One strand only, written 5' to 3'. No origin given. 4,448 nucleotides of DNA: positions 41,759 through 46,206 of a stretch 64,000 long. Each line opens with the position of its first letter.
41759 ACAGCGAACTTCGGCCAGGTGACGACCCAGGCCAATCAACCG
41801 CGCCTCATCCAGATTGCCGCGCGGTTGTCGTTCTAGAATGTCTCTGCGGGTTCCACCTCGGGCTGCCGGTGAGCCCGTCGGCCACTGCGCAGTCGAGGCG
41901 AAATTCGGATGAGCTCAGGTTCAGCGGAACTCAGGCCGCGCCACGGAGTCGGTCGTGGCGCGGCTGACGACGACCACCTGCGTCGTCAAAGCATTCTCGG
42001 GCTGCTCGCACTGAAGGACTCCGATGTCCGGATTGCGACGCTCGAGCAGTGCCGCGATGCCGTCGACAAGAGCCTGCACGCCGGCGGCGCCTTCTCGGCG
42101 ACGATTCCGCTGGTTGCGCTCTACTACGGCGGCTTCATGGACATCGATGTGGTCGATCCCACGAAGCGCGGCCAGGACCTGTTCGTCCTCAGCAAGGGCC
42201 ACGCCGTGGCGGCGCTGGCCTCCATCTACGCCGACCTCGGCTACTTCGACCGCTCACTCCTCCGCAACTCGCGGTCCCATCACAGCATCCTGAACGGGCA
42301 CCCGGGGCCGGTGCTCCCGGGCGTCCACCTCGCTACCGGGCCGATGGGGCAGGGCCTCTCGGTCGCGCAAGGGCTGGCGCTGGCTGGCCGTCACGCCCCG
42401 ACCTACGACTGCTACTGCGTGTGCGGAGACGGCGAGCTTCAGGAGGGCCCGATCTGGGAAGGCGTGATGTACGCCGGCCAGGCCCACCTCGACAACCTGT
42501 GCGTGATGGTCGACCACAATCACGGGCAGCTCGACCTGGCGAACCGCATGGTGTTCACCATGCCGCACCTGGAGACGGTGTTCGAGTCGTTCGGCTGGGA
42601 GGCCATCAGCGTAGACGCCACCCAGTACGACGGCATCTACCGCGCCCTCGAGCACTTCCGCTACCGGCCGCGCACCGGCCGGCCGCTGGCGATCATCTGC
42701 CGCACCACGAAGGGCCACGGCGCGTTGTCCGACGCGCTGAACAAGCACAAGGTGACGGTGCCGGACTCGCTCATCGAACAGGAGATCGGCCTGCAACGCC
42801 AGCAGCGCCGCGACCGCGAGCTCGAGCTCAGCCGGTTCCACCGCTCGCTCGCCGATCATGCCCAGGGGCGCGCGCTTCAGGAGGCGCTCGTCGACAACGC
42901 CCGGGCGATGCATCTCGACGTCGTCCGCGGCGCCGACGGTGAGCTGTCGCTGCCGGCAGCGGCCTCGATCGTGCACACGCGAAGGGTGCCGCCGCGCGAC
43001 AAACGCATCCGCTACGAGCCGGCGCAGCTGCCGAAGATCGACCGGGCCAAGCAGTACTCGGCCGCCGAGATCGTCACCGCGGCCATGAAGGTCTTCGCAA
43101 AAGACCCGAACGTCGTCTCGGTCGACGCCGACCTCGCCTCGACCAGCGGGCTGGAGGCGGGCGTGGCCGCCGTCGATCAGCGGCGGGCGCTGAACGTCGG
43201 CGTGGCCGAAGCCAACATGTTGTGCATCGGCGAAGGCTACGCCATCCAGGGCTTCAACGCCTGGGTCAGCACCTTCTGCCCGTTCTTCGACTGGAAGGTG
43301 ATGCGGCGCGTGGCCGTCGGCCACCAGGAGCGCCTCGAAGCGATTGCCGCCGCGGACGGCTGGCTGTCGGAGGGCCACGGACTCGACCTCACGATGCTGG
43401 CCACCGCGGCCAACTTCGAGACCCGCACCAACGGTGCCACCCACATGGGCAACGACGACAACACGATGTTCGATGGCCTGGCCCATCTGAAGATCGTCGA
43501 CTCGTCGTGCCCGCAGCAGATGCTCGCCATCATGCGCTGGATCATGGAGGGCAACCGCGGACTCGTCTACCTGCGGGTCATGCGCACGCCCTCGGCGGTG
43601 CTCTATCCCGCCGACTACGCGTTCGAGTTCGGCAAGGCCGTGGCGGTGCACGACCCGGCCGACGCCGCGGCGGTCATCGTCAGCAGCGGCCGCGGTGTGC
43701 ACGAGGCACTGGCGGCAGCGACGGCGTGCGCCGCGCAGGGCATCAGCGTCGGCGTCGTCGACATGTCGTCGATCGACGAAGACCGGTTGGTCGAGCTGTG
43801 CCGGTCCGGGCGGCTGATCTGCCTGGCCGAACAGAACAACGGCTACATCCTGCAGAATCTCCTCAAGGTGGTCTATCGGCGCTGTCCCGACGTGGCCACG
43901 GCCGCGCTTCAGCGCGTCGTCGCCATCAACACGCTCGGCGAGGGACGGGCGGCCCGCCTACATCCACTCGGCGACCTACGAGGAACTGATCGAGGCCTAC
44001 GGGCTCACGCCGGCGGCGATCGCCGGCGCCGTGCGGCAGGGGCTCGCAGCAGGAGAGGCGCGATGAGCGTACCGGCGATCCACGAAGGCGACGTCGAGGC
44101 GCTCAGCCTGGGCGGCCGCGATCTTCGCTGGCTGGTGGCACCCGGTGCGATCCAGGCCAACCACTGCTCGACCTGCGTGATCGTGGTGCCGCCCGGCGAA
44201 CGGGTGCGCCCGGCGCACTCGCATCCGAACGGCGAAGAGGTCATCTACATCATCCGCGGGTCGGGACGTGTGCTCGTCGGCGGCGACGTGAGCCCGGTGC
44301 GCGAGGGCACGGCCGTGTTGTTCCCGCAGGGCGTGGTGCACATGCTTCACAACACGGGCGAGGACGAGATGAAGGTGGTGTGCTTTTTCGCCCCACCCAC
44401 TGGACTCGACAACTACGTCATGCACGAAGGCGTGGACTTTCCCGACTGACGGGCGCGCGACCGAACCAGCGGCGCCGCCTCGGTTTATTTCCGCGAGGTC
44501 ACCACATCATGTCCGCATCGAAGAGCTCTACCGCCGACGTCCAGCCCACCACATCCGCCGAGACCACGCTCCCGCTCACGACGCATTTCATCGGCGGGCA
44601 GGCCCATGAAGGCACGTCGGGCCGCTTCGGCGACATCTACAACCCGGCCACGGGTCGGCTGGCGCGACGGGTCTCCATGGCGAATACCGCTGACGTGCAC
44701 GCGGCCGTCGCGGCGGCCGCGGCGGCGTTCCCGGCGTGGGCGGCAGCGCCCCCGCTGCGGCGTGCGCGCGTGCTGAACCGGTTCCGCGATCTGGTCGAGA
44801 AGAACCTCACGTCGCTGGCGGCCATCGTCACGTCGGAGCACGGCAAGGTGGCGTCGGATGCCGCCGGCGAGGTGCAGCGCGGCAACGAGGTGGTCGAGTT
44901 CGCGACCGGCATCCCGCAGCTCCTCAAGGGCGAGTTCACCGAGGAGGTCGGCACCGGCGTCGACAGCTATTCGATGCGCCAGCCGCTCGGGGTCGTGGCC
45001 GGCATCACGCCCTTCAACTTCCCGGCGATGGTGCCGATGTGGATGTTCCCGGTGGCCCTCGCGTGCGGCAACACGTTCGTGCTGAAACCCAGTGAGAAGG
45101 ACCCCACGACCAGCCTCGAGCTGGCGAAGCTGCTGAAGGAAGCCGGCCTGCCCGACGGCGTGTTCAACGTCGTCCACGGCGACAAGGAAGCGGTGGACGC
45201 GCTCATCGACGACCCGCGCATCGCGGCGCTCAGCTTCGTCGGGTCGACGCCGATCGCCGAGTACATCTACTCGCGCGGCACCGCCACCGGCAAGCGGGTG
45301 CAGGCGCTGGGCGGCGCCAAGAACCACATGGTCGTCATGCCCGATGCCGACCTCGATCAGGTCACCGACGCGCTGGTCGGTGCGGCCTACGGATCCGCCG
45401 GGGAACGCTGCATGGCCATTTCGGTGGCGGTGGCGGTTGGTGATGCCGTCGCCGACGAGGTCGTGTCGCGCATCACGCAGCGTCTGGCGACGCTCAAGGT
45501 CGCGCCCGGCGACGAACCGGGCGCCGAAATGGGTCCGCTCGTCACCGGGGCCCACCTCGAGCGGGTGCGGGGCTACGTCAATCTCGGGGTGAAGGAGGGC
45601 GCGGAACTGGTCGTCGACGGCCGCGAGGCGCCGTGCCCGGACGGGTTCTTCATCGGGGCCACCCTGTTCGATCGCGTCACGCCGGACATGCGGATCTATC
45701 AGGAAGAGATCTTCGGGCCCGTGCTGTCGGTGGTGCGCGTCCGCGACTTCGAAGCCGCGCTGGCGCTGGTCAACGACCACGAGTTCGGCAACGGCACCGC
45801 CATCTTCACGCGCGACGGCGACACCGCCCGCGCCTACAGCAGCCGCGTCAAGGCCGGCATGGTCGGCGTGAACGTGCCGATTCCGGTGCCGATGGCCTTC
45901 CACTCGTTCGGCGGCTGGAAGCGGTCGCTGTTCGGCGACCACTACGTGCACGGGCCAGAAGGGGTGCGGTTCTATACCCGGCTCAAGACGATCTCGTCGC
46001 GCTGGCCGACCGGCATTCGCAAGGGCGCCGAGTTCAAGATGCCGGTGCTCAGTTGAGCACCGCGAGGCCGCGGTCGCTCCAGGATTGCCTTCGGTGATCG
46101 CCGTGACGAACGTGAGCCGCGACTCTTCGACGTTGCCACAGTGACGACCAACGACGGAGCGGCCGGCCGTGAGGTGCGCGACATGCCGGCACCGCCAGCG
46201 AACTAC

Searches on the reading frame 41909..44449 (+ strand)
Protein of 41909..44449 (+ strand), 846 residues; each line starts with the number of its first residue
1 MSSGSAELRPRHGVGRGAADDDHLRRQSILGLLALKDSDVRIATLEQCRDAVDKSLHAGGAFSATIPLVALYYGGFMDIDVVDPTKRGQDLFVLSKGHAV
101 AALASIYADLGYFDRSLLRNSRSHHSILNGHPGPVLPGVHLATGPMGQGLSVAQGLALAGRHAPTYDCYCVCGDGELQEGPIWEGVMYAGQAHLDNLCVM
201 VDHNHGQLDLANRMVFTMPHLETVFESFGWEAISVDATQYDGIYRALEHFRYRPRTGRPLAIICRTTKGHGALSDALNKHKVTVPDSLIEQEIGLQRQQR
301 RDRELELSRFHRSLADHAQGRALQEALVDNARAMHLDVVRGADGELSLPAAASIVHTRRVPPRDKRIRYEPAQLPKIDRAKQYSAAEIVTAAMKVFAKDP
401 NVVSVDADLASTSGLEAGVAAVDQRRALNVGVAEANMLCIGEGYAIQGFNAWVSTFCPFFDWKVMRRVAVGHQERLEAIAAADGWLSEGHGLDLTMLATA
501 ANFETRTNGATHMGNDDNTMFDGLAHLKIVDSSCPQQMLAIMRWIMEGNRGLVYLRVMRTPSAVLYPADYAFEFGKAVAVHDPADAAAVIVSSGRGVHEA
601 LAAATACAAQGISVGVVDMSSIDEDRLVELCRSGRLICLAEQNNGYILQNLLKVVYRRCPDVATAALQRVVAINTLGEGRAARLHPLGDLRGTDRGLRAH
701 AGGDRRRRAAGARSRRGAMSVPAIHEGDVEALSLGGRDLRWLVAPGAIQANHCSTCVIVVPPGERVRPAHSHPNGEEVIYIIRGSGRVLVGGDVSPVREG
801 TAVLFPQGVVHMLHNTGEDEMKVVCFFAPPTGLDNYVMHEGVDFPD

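Call 11: search_protein_families(library=pfam, max_evalue=0.001, proteins=[window:41909-44449:+])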
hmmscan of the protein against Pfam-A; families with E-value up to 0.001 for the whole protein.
window:41909-44449:+ (846 aa): 7 families
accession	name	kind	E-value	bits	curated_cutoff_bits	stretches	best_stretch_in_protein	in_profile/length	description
PF00456.26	Transketolase_N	-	8.2e-31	107.6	22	1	53-282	18-258/334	Transketolase, thiamine diphosphate binding domain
PF07883.17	Cupin_2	-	3.6e-17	62.3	27.2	1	758-826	3-69/70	Cupin domain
PF02779.29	Transket_pyr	-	1.8e-14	54.2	27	1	393-559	14-169/174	Transketolase, pyrimidine binding domain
PF00190.28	Cupin_1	-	1.1e-09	38.5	22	1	766-831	45-118/151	Cupin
PF02780.25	Transketolase_C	-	8.9e-09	35.8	25.9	1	585-683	9-112/124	Transketolase, C-terminal domain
PF02311.25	AraC_binding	-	1.5e-07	31.7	21.1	1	762-822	12-70/135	AraC-like ligand binding domain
PF02775.26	TPP_enzyme_C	-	0.00062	20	21.9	0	142-202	26-81/151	Thiamine pyrophosphate enzyme, C-terminal TPP binding domain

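Call 44: search_protein_families(library=ncbifam, max_evalue=0.00001, proteins=[window:41909-44449:+])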
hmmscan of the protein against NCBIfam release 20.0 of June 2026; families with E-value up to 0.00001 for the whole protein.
window:41909-44449:+ (846 aa): 7 families
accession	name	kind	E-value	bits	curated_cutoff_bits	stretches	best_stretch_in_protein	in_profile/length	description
NF004559.0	PRK05899.2-5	equivalog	1.4e-81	274.6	488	1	54-642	37-564/627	transketolase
NF004556.0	PRK05899.2-2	equivalog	1.1e-47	162.7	575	2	51-271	33-249/639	transketolase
TIGR00232.1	tktlase_bact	equivalog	4e-39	134.5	682.25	1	51-623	14-578/654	transketolase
NF004558.0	PRK05899.2-4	equivalog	7.2e-35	120.5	788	1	44-462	14-429/651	transketolase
TIGR00204.1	dxs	equivalog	1.2e-08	34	465.95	0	379-460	306-387/616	1-deoxy-D-xylulose-5-phosphate synthase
NF003933.0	PRK05444.2-2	equivalog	2.5e-08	32.9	395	1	142-642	116-542/606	1-deoxy-D-xylulose-5-phosphate synthase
NF008968.0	PRK12315.1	subfamily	1.1e-07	30.5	510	0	382-638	278-518/582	1-deoxy-D-xylulose-5-phosphate synthase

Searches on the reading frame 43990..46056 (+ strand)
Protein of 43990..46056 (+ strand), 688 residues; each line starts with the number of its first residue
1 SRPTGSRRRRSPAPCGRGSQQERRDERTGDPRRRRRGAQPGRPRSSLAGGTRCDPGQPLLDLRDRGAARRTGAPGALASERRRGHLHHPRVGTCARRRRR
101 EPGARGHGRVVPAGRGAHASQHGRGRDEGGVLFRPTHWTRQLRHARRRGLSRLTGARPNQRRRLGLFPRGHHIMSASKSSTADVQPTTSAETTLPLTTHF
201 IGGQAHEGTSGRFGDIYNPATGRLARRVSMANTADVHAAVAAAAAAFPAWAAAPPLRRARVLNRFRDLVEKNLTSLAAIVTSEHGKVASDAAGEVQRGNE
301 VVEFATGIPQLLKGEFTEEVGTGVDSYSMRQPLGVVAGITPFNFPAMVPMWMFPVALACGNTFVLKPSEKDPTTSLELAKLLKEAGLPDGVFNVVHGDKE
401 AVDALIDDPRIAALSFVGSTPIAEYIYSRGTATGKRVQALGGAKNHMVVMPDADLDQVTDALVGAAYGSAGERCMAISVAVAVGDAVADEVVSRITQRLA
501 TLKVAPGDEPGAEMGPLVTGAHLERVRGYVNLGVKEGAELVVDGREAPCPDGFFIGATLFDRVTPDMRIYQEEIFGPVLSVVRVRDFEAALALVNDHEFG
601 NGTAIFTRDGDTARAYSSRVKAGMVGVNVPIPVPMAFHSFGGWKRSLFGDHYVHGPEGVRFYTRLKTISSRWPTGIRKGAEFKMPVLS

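Call 11: search_protein_families(library=pfam, max_evalue=0.001, proteins=[window:43990-46056:+])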
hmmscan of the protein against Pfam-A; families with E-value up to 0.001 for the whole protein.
window:43990-46056:+ (688 aa): 2 families
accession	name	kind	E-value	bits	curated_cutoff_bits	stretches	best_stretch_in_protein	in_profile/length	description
PF00171.27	Aldedh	-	2.2e-143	478.6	23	1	214-668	9-461/461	Aldehyde dehydrogenase family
PF05893.19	LuxC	-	7.9e-05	22.1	21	1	325-462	81-220/401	Acyl-CoA reductase (LuxC)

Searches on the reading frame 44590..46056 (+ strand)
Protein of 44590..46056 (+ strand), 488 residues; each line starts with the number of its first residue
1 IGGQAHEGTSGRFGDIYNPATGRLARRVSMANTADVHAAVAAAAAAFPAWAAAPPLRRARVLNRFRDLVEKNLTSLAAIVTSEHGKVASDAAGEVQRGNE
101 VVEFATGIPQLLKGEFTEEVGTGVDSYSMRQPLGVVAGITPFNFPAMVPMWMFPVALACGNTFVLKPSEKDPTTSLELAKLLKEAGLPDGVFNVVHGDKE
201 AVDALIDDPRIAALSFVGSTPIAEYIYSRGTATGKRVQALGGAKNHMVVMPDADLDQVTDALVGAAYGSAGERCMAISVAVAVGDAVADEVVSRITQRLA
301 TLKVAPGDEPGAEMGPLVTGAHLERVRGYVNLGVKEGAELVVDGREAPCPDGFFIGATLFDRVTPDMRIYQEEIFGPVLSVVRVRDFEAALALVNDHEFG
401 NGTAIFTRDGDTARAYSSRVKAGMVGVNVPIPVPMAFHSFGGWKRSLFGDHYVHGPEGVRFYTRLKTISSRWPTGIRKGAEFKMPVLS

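Call 44: search_protein_families(library=ncbifam, max_evalue=0.00001, proteins=[window:44590-46056:+])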
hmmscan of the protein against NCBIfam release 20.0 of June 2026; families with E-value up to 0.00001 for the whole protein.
window:44590-46056:+ (488 aa): 43 families (the best 25 are shown)
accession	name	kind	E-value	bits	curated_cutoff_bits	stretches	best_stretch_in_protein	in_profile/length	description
TIGR01722.1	MMSDH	subfamily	4.9e-207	688.3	448.5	1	1-472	5-477/477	CoA-acylating methylmalonate-semialdehyde dehydrogenase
NF052305.1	DioxValDhHalo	equivalog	2.3e-102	343.4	750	1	3-470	11-481/483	2,5-dioxovalerate dehydrogenase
NF010000.0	PRK13473.1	subfamily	6.3e-96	321.9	615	1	1-466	7-468/475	aminobutyraldehyde dehydrogenase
NF009725.0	PRK13252.1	equivalog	2e-95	320.1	593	1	1-468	11-477/488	betaine-aldehyde dehydrogenase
TIGR02299.1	HpaE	equivalog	2.7e-95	319.8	638.35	1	1-469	5-475/488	5-carboxymethyl-2-hydroxymuconate semialdehyde dehydrogenase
TIGR01804.1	BADH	equivalog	3.7e-92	309.2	668.6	1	1-451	2-454/467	betaine-aldehyde dehydrogenase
NF042993.1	AlphKGSA_gudD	equivalog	6.6e-91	305.4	770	1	1-468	8-478/481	alpha-ketoglutaric semialdehyde dehydrogenase GucD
TIGR01780.1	SSADH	subfamily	7.1e-86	288.9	646.35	1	16-463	1-445/448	succinate-semialdehyde dehydrogenase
NF006916.0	PRK09407.1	equivalog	4e-85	286.4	521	1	12-471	34-493/526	succinic semialdehyde dehydrogenase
NF002852.0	PRK03137.1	subfamily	1.3e-83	281.5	648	1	17-471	55-513/514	L-glutamate gamma-semialdehyde dehydrogenase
NF045735.1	PaDhStyDPseudo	equivalog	1.6e-82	277.8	850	1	1-468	7-479/483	phenylacetaldehyde dehydrogenase StyD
NF045736.1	PaDhStyDRhodo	equivalog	6.4e-77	259.1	800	1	2-450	8-459/479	phenylacetaldehyde dehydrogenase StyD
NF007352.0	PRK09847.1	equivalog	3.6e-75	253.4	850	1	9-468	32-489/495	aldehyde dehydrogenase PuuC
NF007497.0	PRK10090.1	equivalog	1.1e-73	248.7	500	1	1-450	11-459/480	aldehyde dehydrogenase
TIGR03216.1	OH_muco_semi_DH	equivalog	1.2e-73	248.4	693.25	1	12-469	15-478/481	2-hydroxymuconic semialdehyde dehydrogenase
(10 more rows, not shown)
